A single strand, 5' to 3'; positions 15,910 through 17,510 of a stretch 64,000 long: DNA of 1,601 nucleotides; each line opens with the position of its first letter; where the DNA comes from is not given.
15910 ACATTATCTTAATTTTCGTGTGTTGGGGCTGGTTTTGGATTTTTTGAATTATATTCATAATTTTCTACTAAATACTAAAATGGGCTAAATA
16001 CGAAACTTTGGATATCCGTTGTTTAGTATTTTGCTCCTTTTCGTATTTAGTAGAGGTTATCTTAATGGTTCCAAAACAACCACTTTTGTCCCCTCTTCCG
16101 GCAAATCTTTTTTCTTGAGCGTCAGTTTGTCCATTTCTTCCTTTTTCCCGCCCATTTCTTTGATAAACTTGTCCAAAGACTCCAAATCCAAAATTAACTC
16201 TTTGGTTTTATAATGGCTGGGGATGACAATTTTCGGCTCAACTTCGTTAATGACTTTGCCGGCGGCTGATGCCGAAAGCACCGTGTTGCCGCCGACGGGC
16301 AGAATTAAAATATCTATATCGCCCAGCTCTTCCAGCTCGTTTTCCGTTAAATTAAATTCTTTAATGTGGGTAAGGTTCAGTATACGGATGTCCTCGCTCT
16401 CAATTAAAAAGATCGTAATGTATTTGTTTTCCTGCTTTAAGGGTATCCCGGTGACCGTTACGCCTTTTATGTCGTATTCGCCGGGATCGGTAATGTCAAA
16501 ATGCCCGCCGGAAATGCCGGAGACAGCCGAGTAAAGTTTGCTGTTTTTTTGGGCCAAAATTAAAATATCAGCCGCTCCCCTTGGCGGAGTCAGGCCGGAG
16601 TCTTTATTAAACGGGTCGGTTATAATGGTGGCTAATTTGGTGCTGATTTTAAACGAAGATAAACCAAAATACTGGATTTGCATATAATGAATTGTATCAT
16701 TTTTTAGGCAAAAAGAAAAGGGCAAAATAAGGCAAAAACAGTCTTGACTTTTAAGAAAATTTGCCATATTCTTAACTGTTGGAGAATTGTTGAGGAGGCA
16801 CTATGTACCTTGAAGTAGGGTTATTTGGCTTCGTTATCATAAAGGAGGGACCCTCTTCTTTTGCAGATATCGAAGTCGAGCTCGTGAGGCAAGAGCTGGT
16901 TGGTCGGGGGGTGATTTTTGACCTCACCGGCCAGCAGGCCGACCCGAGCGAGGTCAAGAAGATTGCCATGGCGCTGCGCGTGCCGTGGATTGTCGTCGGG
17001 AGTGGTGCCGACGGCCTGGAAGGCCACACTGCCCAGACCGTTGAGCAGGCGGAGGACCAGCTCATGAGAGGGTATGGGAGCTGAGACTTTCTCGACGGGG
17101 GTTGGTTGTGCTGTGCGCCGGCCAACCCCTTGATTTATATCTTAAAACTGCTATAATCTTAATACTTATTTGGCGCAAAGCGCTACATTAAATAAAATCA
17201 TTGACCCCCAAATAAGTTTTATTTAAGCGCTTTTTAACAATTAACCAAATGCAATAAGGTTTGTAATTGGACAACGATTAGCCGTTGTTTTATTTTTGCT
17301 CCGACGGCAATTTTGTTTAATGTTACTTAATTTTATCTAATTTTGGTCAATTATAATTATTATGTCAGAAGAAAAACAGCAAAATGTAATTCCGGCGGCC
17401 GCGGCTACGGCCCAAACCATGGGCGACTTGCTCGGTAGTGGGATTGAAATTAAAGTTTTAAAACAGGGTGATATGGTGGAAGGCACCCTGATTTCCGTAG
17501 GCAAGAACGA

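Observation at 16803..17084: A 300-bp GC-rich islet encodes a 93-aa protein with a perfect SD and sits next to an MBL-fold hydrolase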

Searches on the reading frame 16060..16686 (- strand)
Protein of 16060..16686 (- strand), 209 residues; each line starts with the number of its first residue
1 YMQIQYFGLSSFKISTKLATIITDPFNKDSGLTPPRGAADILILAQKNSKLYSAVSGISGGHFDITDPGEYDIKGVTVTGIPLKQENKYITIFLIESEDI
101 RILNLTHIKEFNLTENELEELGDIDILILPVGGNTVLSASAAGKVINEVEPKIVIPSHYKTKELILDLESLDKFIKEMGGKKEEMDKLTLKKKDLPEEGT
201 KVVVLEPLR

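Call 24: search_protein_families(library=pfam, proteins=[window:16060-16686:-], max_evalue=0.01)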
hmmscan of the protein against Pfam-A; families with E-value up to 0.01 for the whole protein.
window:16060-16686:- (209 aa): 2 families
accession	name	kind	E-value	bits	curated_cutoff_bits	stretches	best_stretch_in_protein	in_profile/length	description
PF13483.12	Lactamase_B_3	-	1.5e-24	87.2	24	1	3-158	1-160/160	Beta-lactamase superfamily domain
PF12706.13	Lactamase_B_2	-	0.00057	20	27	1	67-159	92-200/200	Beta-lactamase superfamily domain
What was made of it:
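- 16060..16683 (-): Left boundary: conserved MBL-fold hydrolase gene, divergently transcribed. Pfam Lactamase_B_3, E=1.5e-24 (call 24).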

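Call 86: search_protein_families(library=pfam, proteins=[L162:2415-2711:+], max_evalue=1)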
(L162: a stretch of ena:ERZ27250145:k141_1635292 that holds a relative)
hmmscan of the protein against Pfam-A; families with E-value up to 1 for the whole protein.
L162:2415-2711:+ (99 aa): 0 families

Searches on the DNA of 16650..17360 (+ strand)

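Call 6: search_rna_families(source=window, start=16650, end=17360, threshold=evalue, max_evalue=10, show_alignments=3)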
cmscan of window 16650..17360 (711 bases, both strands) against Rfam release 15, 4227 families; matches with E-value up to 10: 9.
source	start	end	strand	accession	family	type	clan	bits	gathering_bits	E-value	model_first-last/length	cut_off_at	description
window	16814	16864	+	RF00489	ctRNA_p42d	Gene; antisense;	-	20.3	50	0.12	1-46/46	no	ctRNA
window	16806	16942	+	RF01881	Xist_exon4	Gene; lncRNA;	-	19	100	0.11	1-126/126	no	X-chromosome inactivation gene exon 4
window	16713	16775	+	RF03688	mir-3045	Gene; miRNA;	-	18.9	90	0.47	1-75/75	no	mir-3045 microRNA precursor family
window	17214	17330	+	RF02412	snoR144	Gene; snRNA; snoRNA; HACA-box;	-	18.9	100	0.56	1-145/145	no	Small nucleolar RNA snoR144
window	16675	16778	+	RF02185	ST7-OT3_3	Gene; lncRNA;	-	17.2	50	6.9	1-116/116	no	ST7 overlapping transcript 3 conserved region 3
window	16661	16753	-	RF00812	mir-83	Gene; miRNA;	-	16.8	44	4.4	1-84/84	no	mir-83 microRNA precursor family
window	16711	16768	+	RF01051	c-di-GMP-I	Cis-reg; riboswitch;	CL00126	14.2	35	5.4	1-87/87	no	c-di-GMP-I riboswitch aptamer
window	16791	16890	+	RF02216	ZNFX1-AS1_2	Gene; lncRNA;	-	13.7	45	0.95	1-93/93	no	ZNFX1 antisense RNA 1 conserved region 2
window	16844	16961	+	RF01955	NEAT1_1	Gene; lncRNA;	-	12.9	50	8.6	1-122/122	no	Nuclear enriched abundant transcript 1 conserved region 1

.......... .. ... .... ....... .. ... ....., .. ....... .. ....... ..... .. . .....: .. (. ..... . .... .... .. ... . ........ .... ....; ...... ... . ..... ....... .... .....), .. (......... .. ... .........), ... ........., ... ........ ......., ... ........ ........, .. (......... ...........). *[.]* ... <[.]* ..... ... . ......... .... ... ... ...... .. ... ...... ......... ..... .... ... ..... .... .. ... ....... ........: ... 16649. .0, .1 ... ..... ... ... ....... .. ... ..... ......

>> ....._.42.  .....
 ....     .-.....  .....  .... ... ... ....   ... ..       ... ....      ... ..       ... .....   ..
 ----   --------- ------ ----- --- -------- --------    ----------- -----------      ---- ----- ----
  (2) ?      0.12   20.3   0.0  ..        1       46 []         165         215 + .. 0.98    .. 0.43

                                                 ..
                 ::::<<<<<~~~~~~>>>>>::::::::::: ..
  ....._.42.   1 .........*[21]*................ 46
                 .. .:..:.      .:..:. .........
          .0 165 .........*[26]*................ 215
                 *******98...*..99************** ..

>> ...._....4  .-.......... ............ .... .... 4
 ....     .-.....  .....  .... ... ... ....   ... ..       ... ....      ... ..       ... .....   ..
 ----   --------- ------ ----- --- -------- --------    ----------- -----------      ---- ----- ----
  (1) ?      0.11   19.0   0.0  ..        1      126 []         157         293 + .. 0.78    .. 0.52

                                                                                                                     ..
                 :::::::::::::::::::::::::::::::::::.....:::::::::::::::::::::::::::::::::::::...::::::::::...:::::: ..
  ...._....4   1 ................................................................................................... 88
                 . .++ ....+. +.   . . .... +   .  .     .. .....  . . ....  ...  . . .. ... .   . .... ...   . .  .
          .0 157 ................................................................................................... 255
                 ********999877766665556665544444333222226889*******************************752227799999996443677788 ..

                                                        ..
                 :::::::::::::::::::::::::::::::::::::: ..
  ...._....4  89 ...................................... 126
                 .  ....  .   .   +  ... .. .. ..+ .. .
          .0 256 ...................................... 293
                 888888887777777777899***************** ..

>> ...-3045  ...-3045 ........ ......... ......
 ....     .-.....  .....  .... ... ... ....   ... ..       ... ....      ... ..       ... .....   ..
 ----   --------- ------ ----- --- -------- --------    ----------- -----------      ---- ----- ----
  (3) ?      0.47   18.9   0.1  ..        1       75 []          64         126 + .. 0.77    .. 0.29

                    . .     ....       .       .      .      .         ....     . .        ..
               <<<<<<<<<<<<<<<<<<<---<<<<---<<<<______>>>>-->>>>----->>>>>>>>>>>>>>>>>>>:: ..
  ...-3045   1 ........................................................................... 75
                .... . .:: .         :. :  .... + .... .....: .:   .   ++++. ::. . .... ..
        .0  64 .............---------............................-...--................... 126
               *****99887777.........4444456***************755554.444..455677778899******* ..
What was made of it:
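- On Any Rfam RNA family: In 16650-17360 at E<=10 there were only chance hits far below gathering, the best being ctRNA_p42d at 20.3 against 50 bits (call 6).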

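Call 51: search_dna_similar(query=window:16770-17135:+, collection=phages, mode=distant, max_evalue=0.01, max_rows=10)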
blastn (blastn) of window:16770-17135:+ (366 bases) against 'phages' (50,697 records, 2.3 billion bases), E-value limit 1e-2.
No match.

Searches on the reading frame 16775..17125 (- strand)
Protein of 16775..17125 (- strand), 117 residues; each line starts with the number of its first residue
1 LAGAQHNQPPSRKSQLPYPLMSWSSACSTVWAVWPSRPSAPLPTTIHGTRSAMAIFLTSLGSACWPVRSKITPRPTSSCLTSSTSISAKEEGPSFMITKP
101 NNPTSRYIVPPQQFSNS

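Call 19: search_protein_families(library=pfam, proteins=[window:16775-17125:-], max_evalue=10)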
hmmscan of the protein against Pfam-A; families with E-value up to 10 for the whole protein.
window:16775-17125:- (117 aa): 0 families
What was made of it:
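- On Glu/Leu/Phe/Val dehydrogenase NAD-binding domain (the only PDB sequence hit): There is no Pfam hit (call 19).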

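Call 86: search_protein_families(library=pfam, proteins=[window:16775-17125:-], max_evalue=1)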
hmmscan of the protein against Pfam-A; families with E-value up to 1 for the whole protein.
window:16775-17125:- (117 aa): 0 families
